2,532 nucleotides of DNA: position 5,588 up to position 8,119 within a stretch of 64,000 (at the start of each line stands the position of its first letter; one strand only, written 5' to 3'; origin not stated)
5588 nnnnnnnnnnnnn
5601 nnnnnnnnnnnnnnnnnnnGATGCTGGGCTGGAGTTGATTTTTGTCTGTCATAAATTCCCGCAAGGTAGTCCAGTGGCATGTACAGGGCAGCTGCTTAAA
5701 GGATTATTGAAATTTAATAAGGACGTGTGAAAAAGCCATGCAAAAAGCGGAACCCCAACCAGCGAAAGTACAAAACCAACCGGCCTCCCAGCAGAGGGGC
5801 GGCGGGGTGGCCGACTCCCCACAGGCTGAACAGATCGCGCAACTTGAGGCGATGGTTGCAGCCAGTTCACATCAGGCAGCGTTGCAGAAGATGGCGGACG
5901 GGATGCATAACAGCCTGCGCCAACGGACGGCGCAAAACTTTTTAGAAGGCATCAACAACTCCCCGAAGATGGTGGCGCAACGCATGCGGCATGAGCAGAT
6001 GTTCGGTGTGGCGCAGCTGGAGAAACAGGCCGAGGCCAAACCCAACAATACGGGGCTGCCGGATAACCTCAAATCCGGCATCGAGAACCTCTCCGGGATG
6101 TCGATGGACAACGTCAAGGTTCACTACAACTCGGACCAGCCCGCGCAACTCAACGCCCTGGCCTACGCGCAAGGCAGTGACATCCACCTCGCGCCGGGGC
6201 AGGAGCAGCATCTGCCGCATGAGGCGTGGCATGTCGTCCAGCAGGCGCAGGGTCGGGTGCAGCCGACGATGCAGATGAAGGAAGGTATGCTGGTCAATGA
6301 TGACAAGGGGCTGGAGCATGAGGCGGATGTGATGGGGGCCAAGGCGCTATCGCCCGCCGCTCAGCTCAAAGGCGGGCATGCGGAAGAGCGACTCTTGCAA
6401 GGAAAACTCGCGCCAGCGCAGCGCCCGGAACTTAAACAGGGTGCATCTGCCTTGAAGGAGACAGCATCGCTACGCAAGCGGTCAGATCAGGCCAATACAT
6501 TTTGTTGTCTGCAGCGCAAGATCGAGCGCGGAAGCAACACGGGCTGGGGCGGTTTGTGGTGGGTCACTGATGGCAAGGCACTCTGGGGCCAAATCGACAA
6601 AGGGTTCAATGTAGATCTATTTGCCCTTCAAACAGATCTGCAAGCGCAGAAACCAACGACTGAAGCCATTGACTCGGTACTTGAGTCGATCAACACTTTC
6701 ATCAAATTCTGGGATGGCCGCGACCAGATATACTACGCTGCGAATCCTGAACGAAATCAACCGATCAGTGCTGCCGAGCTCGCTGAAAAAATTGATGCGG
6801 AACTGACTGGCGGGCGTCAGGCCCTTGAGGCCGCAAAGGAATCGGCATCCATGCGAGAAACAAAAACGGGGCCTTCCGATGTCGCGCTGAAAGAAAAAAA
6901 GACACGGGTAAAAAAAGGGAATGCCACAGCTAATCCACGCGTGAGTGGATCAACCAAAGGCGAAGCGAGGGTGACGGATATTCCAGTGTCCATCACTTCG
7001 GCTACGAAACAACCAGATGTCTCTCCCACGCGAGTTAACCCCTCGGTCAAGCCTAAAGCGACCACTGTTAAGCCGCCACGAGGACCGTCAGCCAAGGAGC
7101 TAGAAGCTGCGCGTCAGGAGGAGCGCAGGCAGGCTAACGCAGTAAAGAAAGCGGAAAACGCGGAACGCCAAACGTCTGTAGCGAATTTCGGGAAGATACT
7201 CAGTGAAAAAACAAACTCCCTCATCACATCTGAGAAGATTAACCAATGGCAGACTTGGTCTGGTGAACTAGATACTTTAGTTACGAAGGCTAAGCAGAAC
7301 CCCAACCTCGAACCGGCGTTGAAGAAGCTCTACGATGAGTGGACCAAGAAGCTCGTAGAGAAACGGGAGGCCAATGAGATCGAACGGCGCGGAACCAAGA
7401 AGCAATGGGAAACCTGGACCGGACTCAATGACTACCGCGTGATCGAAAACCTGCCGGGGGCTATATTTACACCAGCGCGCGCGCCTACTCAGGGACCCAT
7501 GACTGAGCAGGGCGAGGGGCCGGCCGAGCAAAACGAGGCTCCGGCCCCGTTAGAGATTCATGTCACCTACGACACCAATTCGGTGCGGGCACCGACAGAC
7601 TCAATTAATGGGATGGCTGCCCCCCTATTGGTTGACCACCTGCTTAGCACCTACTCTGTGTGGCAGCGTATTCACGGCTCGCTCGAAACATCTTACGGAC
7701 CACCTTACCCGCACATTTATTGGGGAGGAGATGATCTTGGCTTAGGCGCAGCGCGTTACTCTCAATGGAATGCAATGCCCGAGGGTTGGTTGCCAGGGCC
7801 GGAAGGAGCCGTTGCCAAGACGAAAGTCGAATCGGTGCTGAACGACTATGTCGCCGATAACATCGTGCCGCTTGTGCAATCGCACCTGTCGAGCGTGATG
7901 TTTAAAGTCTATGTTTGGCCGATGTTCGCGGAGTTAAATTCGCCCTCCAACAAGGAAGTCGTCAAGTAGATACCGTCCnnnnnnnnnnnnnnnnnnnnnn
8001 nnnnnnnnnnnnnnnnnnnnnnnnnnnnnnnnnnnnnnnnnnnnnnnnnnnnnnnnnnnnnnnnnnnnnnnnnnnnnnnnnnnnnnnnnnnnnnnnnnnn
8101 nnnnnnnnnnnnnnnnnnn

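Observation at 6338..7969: C-terminal 540 residues of DUF4157 paralog 2: long charged low-complexity linker plus an unrecognised globular domain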

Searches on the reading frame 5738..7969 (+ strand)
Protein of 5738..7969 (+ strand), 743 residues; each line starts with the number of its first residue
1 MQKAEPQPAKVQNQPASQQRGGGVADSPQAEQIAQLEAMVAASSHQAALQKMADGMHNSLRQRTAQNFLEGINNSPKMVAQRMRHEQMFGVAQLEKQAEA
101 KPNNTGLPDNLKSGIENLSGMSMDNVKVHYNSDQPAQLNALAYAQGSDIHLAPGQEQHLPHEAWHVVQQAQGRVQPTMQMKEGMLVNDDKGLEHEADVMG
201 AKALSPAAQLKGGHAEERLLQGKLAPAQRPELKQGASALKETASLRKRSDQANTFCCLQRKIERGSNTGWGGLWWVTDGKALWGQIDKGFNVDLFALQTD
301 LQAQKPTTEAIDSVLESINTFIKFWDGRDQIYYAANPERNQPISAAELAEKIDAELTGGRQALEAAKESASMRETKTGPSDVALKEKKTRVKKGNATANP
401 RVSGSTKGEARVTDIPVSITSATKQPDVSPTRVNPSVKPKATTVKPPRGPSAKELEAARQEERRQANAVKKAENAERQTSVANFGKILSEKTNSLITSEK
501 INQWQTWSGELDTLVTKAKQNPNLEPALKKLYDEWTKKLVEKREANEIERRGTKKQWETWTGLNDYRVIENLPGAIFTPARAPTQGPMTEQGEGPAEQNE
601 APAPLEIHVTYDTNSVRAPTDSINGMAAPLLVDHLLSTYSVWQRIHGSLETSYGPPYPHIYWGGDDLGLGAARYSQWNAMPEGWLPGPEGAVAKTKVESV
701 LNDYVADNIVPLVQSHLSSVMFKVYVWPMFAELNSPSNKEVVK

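Call 6: search_protein_families(library=pfam, proteins=[window:5738-7969:+], max_evalue=0.01)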
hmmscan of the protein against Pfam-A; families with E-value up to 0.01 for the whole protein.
window:5738-7969:+ (743 aa): 1 family
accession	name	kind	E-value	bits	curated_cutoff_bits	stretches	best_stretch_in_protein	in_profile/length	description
PF13699.11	eCIS_core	-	1.2e-08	35.5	22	1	107-172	2-78/79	eCIS core domain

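Call 8: search_protein_families(library=ncbifam, proteins=[window:5738-7969:+], max_evalue=0.01)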
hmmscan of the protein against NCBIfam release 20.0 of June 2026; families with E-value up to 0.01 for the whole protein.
window:5738-7969:+ (743 aa): 0 families

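Call 20: search_protein_families(library=padloc, proteins=[window:5738-7969:+], max_evalue=0.1)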
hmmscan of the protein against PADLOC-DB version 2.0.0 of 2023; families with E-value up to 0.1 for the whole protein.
window:5738-7969:+ (743 aa): 0 families

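Call 92: search_dna_similar(query=window:5738-7966:+, collection=plasmids, mode=protein, max_evalue=0.001, max_rows=20)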
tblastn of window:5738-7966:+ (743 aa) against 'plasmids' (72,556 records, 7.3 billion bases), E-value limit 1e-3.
Records with a match: 14; places in all: 15; records where one place covers at least 80% of the query: 0.
Best place of each record, by identity: 60-80% 5; <60% 9.
By first word of the organism name: Dinoroseobacter 3; Deinococcus 3; Fulvitalea 1; Acaryochloris 1; Parabacteroides 1; Photobacterium 1; Vibrio 1; Aureibacter 1; Niveispirillum 1; Azospirillum 1.
By predicted mobility (MOB-suite, as given by PLSDB): non-mobilizable 13; conjugative 1.
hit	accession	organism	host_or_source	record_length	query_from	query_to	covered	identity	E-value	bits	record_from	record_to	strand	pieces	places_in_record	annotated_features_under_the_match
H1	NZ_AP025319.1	Fulvitalea axinellae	-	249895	72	202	18%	62.6%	4e-43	176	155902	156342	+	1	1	DUF4157 domain-containing protein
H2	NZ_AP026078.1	Acaryochloris marina MBIC10699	cell culture,Ascidian, Diplosoma similis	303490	93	260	23%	46.4%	4e-30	135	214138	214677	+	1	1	DUF4157 domain-containing protein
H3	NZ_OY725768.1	Parabacteroides distasonis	-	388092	103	274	23%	40.6%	1e-24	118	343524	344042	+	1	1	DUF4157 domain-containing protein | ATP-binding protein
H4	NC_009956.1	Dinoroseobacter shibae DFL 12 = DSM 16493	-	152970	111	204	13%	73.4%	1e-32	143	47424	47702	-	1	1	DUF4157 domain-containing protein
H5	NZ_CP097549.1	Dinoroseobacter shibae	Alexandrium ostenfeldii,pure culture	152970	111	204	13%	73.4%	1e-32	143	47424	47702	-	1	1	DUF4157 domain-containing protein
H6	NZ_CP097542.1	Dinoroseobacter shibae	Prorocentrum lima,pure culture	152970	111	204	13%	73.4%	1e-32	143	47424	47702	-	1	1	DUF4157 domain-containing protein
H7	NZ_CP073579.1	Photobacterium sp. GJ3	-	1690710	107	204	13%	54.1%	1e-22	112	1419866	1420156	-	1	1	record has no annotation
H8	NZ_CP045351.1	Vibrio aquimaris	pure culture,Non-filtered water from ...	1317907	107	203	13%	52.6%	1e-20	105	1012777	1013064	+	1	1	none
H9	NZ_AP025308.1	Aureibacter tunicatorum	-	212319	72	203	18%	33.6%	1e-11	76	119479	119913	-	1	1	DUF4157 domain-containing protein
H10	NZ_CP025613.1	Niveispirillum cyanobacteriorum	sing cell,cyanobacterial aggregates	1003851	107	203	13%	39.0%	2e-7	62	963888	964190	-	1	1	none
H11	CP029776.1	Deinococcus actinosclerus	mixed culture,wastewater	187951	107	215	15%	33.8%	1e-5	57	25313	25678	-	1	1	hypothetical protein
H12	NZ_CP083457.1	Deinococcus taeanensis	whole organism,coastal dune soil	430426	107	202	13%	37.4%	5e-6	58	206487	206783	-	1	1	DUF4157 domain-containing protein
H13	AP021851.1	Deinococcus grandis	-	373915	107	202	13%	32.7%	3e-4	52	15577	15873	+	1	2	hypothetical protein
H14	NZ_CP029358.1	Azospirillum thermophilum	cell culture,hot spring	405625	162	204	6%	67.4%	5e-7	61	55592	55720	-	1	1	hypothetical protein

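Call 93: get_annotated_region(hit=H1, flank=20000)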
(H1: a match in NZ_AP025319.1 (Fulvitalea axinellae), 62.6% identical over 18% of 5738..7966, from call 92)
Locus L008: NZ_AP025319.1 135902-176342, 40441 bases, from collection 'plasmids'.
description: Fulvitalea axinellae strain DSM 100852 plasmid pFA5, complete sequence
organism: Fulvitalea axinellae (NCBI taxid 1182444)
taxonomy: Bacteria; Bacteroidota; Cytophagia; Cytophagales; Persicobacteraceae; Fulvitalea; Fulvitalea axinellae
host: -; source: -; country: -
typing (MOB-suite, as given by PLSDB): non-mobilizable
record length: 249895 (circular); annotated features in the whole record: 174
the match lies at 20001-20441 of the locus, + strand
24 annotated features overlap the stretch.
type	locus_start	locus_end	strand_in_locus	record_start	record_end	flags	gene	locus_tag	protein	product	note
CDS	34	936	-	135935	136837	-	-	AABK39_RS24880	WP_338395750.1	Rpn family recombination-promoting nuclease/putative transposase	-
CDS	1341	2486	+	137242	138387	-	-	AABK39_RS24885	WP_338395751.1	MFS transporter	GO:0055085 - transmembrane transport [Evidence IEA]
CDS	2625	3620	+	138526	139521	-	-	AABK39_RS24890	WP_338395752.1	isoaspartyl peptidase/L-asparaginase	-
CDS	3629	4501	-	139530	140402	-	-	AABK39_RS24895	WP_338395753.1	helix-turn-helix transcriptional regulator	-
CDS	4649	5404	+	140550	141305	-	-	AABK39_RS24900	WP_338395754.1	haloacid dehalogenase type II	GO:0006805 - xenobiotic metabolic process [Evidence IEA]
CDS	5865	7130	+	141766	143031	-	-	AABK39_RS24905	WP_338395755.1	VWA-like domain-containing protein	-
CDS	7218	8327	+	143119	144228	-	-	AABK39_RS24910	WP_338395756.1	AAA family ATPase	-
CDS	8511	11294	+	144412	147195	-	-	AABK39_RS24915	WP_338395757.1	hypothetical protein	-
CDS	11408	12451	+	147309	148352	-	-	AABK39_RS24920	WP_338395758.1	serine hydrolase domain-containing protein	-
CDS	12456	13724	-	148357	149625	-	-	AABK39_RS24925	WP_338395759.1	hypothetical protein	-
CDS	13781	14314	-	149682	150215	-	-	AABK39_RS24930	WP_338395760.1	hypothetical protein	-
CDS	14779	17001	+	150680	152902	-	-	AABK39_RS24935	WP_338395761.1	peptide-N-glycosidase F-related protein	-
CDS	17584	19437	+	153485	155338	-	-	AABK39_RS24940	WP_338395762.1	hypothetical protein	-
CDS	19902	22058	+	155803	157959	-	-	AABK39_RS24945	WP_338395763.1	DUF4157 domain-containing protein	-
CDS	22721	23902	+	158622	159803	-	-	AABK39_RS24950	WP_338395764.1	hypothetical protein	-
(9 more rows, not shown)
